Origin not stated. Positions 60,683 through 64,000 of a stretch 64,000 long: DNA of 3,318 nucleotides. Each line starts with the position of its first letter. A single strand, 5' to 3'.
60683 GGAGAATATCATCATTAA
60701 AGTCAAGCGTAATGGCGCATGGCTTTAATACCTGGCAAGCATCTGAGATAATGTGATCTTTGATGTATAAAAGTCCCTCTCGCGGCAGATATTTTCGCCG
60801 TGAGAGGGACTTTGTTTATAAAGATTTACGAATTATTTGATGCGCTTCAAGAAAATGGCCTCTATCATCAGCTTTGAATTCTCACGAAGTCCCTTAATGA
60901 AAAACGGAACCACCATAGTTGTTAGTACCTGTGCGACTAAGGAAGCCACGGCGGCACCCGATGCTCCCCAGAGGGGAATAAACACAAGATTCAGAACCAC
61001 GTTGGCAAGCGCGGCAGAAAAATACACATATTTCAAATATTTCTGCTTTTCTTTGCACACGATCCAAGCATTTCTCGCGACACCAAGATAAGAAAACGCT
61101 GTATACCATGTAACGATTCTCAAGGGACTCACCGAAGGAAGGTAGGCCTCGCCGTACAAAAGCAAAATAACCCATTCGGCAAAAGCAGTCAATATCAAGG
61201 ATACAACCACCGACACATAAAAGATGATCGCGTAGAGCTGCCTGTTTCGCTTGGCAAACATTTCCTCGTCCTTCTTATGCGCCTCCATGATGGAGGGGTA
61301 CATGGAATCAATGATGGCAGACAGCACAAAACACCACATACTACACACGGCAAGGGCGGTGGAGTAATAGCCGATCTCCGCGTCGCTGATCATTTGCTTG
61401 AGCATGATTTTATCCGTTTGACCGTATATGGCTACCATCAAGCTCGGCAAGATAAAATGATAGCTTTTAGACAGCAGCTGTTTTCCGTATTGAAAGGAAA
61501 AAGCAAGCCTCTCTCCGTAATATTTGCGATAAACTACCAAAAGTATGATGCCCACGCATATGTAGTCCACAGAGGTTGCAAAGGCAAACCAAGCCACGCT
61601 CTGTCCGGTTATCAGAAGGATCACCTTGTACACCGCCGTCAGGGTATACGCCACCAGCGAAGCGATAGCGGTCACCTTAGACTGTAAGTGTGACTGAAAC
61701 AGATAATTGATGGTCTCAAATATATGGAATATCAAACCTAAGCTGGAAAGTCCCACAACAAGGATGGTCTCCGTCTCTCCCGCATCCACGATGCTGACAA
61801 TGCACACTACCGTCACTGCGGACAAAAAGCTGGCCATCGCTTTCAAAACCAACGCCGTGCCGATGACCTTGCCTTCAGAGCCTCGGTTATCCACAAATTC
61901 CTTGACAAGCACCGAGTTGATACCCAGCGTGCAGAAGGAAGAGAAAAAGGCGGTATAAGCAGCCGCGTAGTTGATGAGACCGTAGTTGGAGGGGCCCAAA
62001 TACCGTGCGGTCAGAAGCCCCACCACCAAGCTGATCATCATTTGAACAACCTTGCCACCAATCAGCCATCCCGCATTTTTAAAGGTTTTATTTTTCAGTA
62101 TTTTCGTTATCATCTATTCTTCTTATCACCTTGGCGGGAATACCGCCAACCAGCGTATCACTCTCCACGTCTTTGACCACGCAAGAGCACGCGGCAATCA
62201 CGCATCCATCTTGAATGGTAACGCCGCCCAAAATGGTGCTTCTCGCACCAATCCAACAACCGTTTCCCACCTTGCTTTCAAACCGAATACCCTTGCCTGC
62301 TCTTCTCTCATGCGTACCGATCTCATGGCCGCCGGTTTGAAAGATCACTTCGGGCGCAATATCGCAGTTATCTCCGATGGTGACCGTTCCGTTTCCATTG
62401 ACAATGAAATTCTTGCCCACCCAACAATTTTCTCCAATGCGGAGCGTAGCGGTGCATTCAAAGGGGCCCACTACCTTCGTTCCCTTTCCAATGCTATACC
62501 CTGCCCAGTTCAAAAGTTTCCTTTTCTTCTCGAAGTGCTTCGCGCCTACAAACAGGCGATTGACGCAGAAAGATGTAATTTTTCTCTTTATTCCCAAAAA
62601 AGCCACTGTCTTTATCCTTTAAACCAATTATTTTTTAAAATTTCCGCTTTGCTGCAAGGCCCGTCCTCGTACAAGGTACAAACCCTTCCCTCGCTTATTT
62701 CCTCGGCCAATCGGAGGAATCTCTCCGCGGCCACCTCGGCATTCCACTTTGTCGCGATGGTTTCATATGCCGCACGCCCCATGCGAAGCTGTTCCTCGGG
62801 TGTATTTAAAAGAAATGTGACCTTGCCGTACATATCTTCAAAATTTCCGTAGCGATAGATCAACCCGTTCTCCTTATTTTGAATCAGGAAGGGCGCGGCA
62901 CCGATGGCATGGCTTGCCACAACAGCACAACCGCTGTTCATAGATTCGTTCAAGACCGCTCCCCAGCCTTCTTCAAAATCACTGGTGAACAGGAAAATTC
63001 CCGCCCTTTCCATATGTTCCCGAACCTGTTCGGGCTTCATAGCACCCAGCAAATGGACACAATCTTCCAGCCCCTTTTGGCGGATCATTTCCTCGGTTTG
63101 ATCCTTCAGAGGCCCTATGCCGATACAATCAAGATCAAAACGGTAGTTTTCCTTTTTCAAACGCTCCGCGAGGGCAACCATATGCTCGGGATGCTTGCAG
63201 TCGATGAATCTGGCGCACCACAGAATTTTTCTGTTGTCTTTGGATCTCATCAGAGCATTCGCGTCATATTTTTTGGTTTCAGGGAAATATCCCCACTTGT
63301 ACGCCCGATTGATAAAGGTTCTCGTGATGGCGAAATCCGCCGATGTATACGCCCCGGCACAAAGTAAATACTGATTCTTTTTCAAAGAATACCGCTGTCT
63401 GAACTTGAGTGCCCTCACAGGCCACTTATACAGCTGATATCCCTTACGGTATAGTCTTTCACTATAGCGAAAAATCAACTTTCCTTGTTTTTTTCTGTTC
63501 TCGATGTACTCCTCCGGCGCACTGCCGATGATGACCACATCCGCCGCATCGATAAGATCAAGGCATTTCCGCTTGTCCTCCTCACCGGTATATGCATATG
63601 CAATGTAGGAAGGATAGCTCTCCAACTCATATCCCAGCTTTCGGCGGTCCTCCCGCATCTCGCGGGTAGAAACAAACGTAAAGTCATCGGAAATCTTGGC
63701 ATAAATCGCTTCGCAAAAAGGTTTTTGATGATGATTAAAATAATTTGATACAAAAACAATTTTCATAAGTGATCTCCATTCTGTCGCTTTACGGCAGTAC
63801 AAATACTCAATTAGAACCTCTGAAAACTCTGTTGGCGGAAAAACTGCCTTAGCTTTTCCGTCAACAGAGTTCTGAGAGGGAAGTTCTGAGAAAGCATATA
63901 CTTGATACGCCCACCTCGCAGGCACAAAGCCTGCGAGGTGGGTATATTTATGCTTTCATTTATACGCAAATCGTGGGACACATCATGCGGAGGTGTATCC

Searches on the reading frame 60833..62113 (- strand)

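Call 33: search_protein_families(library=pfam, proteins=[window:60833-62113:-], max_evalue=0.0001)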
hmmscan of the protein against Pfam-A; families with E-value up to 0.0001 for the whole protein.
window:60833-62113:- (426 aa): 2 families
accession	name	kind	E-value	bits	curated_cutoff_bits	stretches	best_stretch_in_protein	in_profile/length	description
PF01943.22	Polysacc_synt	-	6.3e-31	108.3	28.2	1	12-278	3-273/274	Polysaccharide biosynthesis protein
PF13440.11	Polysacc_synt_3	-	1.9e-22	80.3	23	1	36-328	3-292/293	Polysaccharide biosynthesis protein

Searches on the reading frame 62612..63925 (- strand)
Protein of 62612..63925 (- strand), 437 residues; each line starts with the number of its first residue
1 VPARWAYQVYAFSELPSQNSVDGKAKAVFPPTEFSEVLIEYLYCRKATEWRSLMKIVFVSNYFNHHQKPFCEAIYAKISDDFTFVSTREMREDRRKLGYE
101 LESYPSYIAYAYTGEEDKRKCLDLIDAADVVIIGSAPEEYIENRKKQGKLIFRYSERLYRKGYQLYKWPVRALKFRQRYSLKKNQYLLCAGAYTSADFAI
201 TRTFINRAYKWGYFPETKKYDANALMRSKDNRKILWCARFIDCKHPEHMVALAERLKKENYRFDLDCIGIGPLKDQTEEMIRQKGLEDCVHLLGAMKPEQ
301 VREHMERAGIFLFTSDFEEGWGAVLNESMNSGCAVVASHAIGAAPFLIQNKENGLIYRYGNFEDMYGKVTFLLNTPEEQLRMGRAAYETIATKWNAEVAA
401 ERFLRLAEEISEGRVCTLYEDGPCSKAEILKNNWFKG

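Call 33: search_protein_families(library=pfam, proteins=[window:62612-63925:-], max_evalue=0.0001)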
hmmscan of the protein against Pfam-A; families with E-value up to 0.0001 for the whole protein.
window:62612-63925:- (437 aa): 3 families
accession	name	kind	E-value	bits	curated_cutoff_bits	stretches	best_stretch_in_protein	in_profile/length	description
PF00534.26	Glycos_transf_1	-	1.5e-25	90.2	26.4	1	227-388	11-171/172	Glycosyl transferases group 1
PF13692.12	Glyco_trans_1_4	-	7.3e-20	72.1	27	1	232-374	2-141/142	Glycosyl transferases group 1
PF13524.12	Glyco_trans_1_2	-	1.6e-05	25.3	25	1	256-404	9-143/144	Glycosyl transferase-like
